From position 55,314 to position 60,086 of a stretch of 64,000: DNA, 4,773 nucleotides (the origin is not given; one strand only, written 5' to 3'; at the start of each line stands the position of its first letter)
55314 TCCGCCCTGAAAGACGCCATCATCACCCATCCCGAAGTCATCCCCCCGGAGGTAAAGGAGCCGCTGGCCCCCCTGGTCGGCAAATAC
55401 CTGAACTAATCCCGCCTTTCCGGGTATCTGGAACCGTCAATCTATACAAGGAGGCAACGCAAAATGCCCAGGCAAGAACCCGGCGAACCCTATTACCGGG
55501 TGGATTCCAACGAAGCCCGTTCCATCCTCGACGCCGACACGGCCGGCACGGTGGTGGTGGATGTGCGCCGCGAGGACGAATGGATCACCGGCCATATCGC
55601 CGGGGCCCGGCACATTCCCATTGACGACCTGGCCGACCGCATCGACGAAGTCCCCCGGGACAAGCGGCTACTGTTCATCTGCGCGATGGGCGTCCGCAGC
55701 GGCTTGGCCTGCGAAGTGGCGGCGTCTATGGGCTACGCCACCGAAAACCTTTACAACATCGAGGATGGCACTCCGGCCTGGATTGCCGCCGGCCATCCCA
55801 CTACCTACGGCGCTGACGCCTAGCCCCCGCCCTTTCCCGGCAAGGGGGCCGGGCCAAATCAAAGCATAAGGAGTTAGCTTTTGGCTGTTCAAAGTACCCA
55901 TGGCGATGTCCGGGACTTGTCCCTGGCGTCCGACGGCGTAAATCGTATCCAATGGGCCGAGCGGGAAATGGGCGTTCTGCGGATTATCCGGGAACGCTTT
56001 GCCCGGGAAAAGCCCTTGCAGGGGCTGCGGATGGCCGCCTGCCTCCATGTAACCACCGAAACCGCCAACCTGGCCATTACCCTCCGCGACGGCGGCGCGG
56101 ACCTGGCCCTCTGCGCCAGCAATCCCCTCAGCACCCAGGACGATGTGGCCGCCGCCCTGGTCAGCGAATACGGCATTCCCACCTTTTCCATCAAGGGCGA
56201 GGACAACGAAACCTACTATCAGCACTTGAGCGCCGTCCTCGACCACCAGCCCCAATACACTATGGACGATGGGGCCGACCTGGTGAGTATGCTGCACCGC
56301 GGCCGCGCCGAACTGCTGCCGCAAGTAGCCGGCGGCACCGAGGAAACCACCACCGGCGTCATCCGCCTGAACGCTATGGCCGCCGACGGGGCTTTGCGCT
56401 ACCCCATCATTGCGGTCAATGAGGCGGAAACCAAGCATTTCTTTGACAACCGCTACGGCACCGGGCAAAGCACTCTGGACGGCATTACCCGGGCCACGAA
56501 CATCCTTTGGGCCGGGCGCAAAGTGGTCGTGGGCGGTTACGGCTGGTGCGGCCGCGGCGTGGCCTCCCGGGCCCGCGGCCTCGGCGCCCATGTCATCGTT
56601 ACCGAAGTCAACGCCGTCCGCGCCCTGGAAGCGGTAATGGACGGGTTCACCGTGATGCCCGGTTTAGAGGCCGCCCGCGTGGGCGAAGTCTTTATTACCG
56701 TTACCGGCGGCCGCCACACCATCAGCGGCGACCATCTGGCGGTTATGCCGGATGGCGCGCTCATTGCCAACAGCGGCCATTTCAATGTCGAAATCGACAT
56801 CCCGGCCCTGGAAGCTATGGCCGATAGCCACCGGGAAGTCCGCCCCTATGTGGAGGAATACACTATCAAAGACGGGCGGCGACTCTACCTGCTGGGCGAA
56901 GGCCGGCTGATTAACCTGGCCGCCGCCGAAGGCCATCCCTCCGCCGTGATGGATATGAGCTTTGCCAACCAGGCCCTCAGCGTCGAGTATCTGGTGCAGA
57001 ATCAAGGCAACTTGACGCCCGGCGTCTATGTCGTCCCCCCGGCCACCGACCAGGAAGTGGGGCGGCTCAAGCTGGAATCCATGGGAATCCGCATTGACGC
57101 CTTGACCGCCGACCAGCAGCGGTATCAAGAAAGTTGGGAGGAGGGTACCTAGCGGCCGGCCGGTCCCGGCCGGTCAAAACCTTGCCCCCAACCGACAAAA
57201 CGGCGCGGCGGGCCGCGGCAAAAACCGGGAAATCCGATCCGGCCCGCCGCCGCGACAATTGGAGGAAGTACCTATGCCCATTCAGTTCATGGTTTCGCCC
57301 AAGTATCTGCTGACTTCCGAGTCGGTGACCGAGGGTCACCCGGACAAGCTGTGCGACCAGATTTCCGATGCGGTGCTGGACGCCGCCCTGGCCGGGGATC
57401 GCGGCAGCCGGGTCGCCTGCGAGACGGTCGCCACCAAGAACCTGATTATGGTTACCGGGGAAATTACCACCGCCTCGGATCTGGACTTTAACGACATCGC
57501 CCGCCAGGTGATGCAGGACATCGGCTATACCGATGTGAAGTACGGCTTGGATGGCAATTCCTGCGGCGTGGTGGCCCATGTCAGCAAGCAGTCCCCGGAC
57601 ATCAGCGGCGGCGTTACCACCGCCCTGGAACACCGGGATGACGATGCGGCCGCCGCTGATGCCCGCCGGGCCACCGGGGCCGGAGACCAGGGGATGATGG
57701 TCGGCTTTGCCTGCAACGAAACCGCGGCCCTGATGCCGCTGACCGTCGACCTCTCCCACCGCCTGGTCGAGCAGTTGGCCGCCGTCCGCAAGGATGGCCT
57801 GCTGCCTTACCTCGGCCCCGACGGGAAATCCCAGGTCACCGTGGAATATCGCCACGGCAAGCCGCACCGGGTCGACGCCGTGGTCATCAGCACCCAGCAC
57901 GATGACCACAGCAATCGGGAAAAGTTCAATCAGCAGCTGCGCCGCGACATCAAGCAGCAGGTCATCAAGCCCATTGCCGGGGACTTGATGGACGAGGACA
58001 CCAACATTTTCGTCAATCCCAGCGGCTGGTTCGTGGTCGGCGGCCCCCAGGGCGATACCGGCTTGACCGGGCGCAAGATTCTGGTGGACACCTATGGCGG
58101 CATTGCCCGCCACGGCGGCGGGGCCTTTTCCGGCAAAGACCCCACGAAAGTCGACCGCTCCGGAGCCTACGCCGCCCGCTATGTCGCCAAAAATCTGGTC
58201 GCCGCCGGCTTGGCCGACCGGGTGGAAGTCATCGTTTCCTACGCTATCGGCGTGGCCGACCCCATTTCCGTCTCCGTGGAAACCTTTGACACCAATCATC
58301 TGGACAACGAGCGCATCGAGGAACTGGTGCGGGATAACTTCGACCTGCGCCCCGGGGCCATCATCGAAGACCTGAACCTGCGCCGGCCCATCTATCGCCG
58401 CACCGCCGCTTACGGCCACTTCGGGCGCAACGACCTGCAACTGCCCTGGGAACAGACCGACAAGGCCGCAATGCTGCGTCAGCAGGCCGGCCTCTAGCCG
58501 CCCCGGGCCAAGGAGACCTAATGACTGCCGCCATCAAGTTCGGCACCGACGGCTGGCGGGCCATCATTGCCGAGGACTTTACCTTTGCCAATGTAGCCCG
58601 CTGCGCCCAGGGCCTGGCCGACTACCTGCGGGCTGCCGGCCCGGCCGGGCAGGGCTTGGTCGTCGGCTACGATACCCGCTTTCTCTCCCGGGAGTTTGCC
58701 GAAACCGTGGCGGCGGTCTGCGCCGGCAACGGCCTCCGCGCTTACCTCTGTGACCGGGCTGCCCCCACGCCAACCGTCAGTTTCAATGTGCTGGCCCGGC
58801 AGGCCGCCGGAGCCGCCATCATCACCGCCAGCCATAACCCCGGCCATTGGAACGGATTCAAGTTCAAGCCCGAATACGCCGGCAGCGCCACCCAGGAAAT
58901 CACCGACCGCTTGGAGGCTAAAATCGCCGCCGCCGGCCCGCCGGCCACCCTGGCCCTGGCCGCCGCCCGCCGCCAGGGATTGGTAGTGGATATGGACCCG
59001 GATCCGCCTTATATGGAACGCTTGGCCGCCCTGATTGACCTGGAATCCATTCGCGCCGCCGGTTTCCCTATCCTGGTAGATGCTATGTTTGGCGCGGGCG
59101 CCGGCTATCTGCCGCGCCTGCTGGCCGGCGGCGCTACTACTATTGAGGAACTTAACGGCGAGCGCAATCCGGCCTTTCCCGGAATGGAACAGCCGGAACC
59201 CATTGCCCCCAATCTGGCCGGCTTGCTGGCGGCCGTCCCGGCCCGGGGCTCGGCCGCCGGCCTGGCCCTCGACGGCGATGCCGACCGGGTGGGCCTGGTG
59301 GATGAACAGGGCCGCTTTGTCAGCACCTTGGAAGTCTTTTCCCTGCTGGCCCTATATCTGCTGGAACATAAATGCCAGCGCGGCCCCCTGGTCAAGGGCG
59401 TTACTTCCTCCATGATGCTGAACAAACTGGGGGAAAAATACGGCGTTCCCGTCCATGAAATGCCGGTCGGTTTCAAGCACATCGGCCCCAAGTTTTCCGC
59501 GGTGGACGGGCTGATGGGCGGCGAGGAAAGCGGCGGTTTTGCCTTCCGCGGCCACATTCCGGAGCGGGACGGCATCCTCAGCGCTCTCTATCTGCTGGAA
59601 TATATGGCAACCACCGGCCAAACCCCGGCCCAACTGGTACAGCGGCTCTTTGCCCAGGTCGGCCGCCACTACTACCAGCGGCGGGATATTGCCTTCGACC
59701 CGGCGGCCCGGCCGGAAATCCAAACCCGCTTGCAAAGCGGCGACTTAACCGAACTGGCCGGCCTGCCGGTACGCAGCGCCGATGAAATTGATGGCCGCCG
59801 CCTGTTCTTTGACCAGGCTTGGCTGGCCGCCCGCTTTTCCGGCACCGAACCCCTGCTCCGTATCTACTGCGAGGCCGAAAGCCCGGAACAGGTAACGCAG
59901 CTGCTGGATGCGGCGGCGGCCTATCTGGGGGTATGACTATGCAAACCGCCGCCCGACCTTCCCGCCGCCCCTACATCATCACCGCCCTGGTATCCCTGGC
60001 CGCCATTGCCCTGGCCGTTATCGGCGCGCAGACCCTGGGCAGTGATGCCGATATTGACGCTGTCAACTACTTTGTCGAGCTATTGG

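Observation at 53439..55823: ASST-like beta-propeller and a rhodanese embedded in the MTA-salvage/SAM-cycle gene cluster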

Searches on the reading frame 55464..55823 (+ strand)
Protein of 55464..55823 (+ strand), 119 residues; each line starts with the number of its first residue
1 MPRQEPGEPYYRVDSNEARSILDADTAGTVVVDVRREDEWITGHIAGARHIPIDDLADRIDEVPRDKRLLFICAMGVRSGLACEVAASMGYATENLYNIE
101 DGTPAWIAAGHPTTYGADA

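Call 3: search_protein_families(library=pfam, proteins=[window:55464-55823:+], max_evalue=0.01)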
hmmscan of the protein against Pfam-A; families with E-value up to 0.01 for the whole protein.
window:55464-55823:+ (119 aa): 1 family
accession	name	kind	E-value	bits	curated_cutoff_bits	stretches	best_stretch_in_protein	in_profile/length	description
PF00581.25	Rhodanese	-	2.4e-15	57.2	22.2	1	24-108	11-101/102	Rhodanese-like domain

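Call 4: search_protein_families(library=ncbifam, proteins=[window:55464-55823:+], max_evalue=0.01)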
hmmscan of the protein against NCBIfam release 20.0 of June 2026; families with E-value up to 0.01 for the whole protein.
window:55464-55823:+ (119 aa): 13 families
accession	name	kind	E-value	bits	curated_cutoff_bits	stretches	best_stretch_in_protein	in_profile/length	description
NF006444.0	PRK08762.1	equivalog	1.2e-13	50.5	449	1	21-114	22-115/387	molybdopterin-synthase adenylyltransferase MoeB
NF001195.0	PRK00162.1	equivalog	1.4e-09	38.2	102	1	11-109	5-99/108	thiosulfate sulfurtransferase GlpE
NF045694.1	seleno_TsoB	exception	2.7e-09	35.6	805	1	10-114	43-157/572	rhodanese/DsbD fusion-like selenoprotein TsoB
NF005902.0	PRK07878.1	equivalog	6.9e-09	35.1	647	1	14-108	290-383/392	adenylyltransferase/sulfurtransferase MoeZ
NF005646.0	PRK07411.1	equivalog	1.4e-08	34.3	633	1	15-107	286-380/390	molybdopterin-synthase adenylyltransferase MoeB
NF007627.0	PRK10287.1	equivalog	1.9e-08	34.5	102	1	30-93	22-87/104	thiosulfate sulfurtransferase PspE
NF045521.1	rhoda_near_glyco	subfamily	1.8e-07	31.1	145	1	26-111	29-113/144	rhodanese homology domain-containing protein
NF041203.1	rhodanese_LYCAU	equivalog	2.4e-07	30.5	115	1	12-113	22-123/126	rhodanese-related (seleno)protein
TIGR02981.1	phageshock_pspE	exception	1.3e-06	28.6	126.3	1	30-93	20-85/101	thiosulfate sulfurtransferase PspE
TIGR04271.1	ThiI_C_thiazole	equivalog_domain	8.5e-06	25.8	70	1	24-97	22-99/101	thiazole biosynthesis protein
NF033833.0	rhodan_ChrE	equivalog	3.1e-05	23.9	120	1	21-114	13-105/108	rhodanese family chromate resistance protein ChrE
NF008750.0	PRK11784.1-2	equivalog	0.00054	19.2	241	0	26-53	13-40/346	tRNA 2-selenouridine(34) synthase MnmH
NF001133.1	PRK00142.1-1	equivalog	0.0053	16.3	170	1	13-102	108-199/229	oxygen-dependent tRNA uridine(34) hydroxylase TrhO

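Call 66: search_solved_structures(query=window:55464-55823:+, max_evalue=0.00001)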
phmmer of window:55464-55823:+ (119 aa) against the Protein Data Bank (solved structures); distinct sequences matched with E-value up to 0.00001: 16.
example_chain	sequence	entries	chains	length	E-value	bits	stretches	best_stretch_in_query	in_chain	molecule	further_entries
1yt8_A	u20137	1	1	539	1.6e-20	76.8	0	15-116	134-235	thiosulfate sulfurtransferase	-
6mxv_A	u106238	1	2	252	3.2e-20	75.8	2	20-114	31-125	Rhodanese-like family protein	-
3tp9_A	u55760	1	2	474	9.1e-15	58.1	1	10-113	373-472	BETA-LACTAMASE and RHODANESE DOMAIN PROTEIN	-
3gk5_A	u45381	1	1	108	1.4e-11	47.8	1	27-114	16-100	Uncharacterized rhodanese-related protein TVG0868615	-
6pfz_D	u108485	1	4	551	1.1e-10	45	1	28-106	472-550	NADH oxidase (NoxA-3)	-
4ocg_A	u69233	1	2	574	1.3e-10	44.7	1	29-97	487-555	FAD-dependent pyridine nucleotide-disulphide oxidoreductase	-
3nta_A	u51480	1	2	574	1.3e-10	44.7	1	29-97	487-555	FAD-dependent pyridine nucleotide-disulphide oxidoreductase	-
3icr_A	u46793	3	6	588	6e-10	42.6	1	28-96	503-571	Coenzyme A-Disulfide Reductase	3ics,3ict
3ntd_A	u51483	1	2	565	3.4e-09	40.1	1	29-97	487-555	FAD-dependent pyridine nucleotide-disulphide oxidoreductase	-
3nt6_A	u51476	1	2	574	3.5e-09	40.1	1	29-97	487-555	FAD-dependent pyridine nucleotide-disulphide oxidoreductase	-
3r2u_A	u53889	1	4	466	2.6e-08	37.3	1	17-102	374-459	Metallo-beta-lactamase family protein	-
3iwh_A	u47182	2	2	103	4.7e-08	36.5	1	28-107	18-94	Rhodanese-like domain protein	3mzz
3k9r_A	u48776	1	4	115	9.3e-08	35.5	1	14-114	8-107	Alr3790 protein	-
2kl3_A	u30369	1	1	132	1.9e-07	34.5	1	14-114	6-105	Alr3790 protein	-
3hix_A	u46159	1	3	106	2.3e-07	34.2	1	28-114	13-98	Alr3790 protein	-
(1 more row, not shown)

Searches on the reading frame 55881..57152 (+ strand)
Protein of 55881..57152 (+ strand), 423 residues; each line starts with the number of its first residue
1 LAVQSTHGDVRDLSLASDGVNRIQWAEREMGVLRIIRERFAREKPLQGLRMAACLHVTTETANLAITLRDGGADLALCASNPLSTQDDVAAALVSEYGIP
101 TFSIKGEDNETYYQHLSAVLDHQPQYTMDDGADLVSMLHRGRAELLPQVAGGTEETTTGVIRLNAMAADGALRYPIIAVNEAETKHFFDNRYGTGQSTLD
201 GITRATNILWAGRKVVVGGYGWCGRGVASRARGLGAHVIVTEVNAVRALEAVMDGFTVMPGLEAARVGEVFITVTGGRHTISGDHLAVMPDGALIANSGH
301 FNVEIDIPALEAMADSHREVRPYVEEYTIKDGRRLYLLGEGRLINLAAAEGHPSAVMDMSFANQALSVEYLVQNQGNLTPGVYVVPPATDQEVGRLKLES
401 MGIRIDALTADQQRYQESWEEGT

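Call 3: search_protein_families(library=pfam, proteins=[window:55881-57152:+], max_evalue=0.01)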
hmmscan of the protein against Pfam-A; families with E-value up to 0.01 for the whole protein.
window:55881-57152:+ (423 aa): 4 families
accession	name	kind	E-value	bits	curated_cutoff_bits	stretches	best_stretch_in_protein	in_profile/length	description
PF05221.23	AdoHcyase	-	6.3e-58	196.7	25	2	10-142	4-140/299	S-adenosyl-L-homocysteine hydrolase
PF00670.27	AdoHcyase_NAD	-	7.9e-48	163.1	27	1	190-350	1-161/162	S-adenosyl-L-homocysteine hydrolase, NAD binding domain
PF02826.25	2-Hacid_dh_C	-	8e-05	22.5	25.1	1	210-300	34-128/178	D-isomer specific 2-hydroxyacid dehydrogenase, NAD binding domain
PF07991.19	KARI_N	-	0.0034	17.4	20.6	1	212-274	4-67/165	Acetohydroxy acid isomeroreductase, NADPH-binding domain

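Call 4: search_protein_families(library=ncbifam, proteins=[window:55881-57152:+], max_evalue=0.01)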
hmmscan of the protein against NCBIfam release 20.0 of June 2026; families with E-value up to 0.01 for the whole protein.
window:55881-57152:+ (423 aa): 5 families
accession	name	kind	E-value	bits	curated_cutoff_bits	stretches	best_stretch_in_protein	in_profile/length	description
TIGR00936.1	ahcY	equivalog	8.7e-187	621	497.6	1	9-423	2-416/416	adenosylhomocysteinase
NF004005.0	PRK05476.2-3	equivalog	9.2e-184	611.1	275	1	9-421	6-417/418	adenosylhomocysteinase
NF004010.0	PRK05476.3-3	equivalog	1.7e-78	264.5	512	1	14-412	13-419/432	adenosylhomocysteinase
NF004009.0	PRK05476.3-2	equivalog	4.8e-64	216.9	485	1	8-411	68-467/487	adenosylhomocysteinase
NF004008.0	PRK05476.3-1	equivalog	1.1e-20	74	440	1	172-373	113-301/326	adenosylhomocysteinase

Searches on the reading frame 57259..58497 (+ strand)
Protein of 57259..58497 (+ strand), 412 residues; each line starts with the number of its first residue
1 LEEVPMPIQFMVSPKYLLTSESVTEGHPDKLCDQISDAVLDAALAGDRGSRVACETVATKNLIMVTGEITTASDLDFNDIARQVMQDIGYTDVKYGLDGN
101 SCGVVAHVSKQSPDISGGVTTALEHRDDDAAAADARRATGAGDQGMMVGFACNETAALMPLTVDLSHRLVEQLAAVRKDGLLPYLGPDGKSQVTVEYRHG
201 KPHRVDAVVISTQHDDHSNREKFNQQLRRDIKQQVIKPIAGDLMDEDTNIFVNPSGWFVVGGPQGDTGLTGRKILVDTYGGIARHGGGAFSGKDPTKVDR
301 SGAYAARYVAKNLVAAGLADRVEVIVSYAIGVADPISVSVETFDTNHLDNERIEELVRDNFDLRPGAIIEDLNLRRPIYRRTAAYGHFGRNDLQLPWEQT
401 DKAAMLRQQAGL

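Call 3: search_protein_families(library=pfam, proteins=[window:57259-58497:+], max_evalue=0.01)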
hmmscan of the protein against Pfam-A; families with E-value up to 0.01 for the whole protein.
window:57259-58497:+ (412 aa): 3 families
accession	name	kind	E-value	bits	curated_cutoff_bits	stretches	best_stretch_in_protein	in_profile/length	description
PF02773.21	S-AdoMet_synt_C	-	2.6e-68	228.7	25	1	260-399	1-138/138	S-adenosylmethionine synthetase, C-terminal domain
PF02772.21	S-AdoMet_synt_M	-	4.8e-44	149.8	29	1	139-258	2-120/120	S-adenosylmethionine synthetase, central domain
PF00438.25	S-AdoMet_synt_N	-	2.6e-39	134.2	33.1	1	15-113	1-99/99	S-adenosylmethionine synthetase, N-terminal domain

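Call 4: search_protein_families(library=ncbifam, proteins=[window:57259-58497:+], max_evalue=0.01)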
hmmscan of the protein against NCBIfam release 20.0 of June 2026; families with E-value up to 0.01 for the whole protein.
window:57259-58497:+ (412 aa): 1 family
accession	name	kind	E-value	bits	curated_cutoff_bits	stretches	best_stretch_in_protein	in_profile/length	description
TIGR01034.1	metK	equivalog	4.8e-164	545.8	309.4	1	17-408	1-375/377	methionine adenosyltransferase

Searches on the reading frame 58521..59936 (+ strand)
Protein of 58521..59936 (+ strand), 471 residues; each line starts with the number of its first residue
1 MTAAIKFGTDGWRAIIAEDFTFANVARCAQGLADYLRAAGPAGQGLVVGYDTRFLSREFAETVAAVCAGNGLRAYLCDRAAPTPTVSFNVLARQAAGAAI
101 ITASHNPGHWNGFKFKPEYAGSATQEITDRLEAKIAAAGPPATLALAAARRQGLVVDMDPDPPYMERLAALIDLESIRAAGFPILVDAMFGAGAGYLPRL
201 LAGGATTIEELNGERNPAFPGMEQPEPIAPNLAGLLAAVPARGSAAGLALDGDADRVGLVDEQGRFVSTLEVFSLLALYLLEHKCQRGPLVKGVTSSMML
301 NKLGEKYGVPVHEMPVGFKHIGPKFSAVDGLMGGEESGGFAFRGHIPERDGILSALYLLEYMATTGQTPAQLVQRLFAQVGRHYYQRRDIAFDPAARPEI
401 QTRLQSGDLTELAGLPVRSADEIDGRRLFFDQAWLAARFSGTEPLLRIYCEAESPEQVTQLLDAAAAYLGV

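Call 3: search_protein_families(library=pfam, proteins=[window:58521-59936:+], max_evalue=0.01)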
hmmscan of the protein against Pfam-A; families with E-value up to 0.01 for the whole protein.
window:58521-59936:+ (471 aa): 4 families
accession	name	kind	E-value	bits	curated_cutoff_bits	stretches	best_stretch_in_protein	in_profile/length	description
PF02878.22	PGM_PMM_I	-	7.5e-36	123.3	22.5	1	5-137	2-133/138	Phosphoglucomutase/phosphomannomutase, alpha/beta/alpha domain I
PF02880.22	PGM_PMM_III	-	7.3e-25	87.8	20.7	1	272-378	5-113/115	Phosphoglucomutase/phosphomannomutase, alpha/beta/alpha domain III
PF02879.22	PGM_PMM_II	-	1.1e-20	74.5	29.3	1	163-264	2-103/103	Phosphoglucomutase/phosphomannomutase, alpha/beta/alpha domain II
PF00408.26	PGM_PMM_IV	-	3.9e-10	40.1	23.1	1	415-466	15-66/68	Phosphoglucomutase/phosphomannomutase, C-terminal domain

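Call 4: search_protein_families(library=ncbifam, proteins=[window:58521-59936:+], max_evalue=0.01)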
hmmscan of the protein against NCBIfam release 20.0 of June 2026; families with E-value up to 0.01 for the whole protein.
window:58521-59936:+ (471 aa): 7 families
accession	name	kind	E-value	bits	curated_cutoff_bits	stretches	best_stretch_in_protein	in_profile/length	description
TIGR03990.1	Arch_GlmM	equivalog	4.2e-84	283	439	1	7-466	4-441/444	phosphoglucosamine mutase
TIGR01132.1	pgm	equivalog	8e-45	153.2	778.05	1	4-460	39-531/546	phosphoglucomutase (alpha-D-glucose-1,6-bisphosphate-dependent)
TIGR01455.1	glmM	equivalog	4.1e-44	151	447.55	1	7-466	1-437/442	phosphoglucosamine mutase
NF007088.0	PRK09542.1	equivalog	6.2e-44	150.7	618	1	13-467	18-451/456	phosphomannomutase/phosphoglucomutase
NF005737.0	PRK07564.1-1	equivalog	8.3e-34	117.1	378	1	39-405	46-433/543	alpha-D-glucose phosphate-specific phosphoglucomutase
NF046027.1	PhglucPhmanMutPgmG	equivalog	3.3e-31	108.5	600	1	13-466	16-447/460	phosphoglucomutase/phosphomannomutase PgmG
NF011943.0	PRK15414.1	subfamily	3.4e-13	49.4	801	1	45-455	40-439/456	phosphomannomutase CpsG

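Call 65: search_solved_structures(query=window:58521-59936:+, max_evalue=1e-20)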
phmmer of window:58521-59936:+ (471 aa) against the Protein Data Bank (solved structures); distinct sequences matched with E-value up to 1e-20: 31.
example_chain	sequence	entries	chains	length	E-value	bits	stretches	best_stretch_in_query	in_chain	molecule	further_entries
1tuo_A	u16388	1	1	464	7.9e-83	281.9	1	1-465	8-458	Putative phosphomannomutase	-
1wqa_A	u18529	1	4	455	5.7e-50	173.6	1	7-463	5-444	phospho-sugar mutase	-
9du5_A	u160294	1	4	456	2.8e-49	171.3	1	7-464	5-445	Phosphoglucomutase/phosphomannomutase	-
2z0f_A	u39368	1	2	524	5.8e-42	147.2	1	4-467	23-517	Putative phosphoglucomutase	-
2fuv_A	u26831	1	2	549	2.7e-38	135.1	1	4-458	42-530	phosphoglucomutase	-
3na5_A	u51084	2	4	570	3e-38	134.9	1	4-458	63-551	Phosphoglucomutase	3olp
2f7l_A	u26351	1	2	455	2.6e-35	125.2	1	7-459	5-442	455aa long hypothetical phospho-sugar mutase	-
9v68_A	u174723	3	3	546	2.2e-33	118.9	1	5-461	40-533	Phosphoglucomutase (Alpha-D-glucose-1,6-bisphosphate-dependent)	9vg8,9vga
9vfy_A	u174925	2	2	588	2.8e-33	118.6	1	5-461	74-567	Phosphoglucomutase (Alpha-D-glucose-1,6-bisphosphate-dependent)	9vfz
5vg7_A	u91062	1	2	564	2e-24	89.4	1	7-390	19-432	Phosphoglucomutase-1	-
5epc_A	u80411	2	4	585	2.2e-24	89.3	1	7-390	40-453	Phosphoglucomutase-1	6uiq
5vin_A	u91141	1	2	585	2.2e-24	89.2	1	7-390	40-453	Phosphoglucomutase-1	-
5vec_A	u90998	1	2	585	2.3e-24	89.2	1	7-390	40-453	Phosphoglucomutase-1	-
5vbi_A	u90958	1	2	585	2.3e-24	89.2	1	7-390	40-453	Phosphoglucomutase-1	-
7s0w_A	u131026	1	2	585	2.5e-24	89.1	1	7-390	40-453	Phosphoglucomutase-1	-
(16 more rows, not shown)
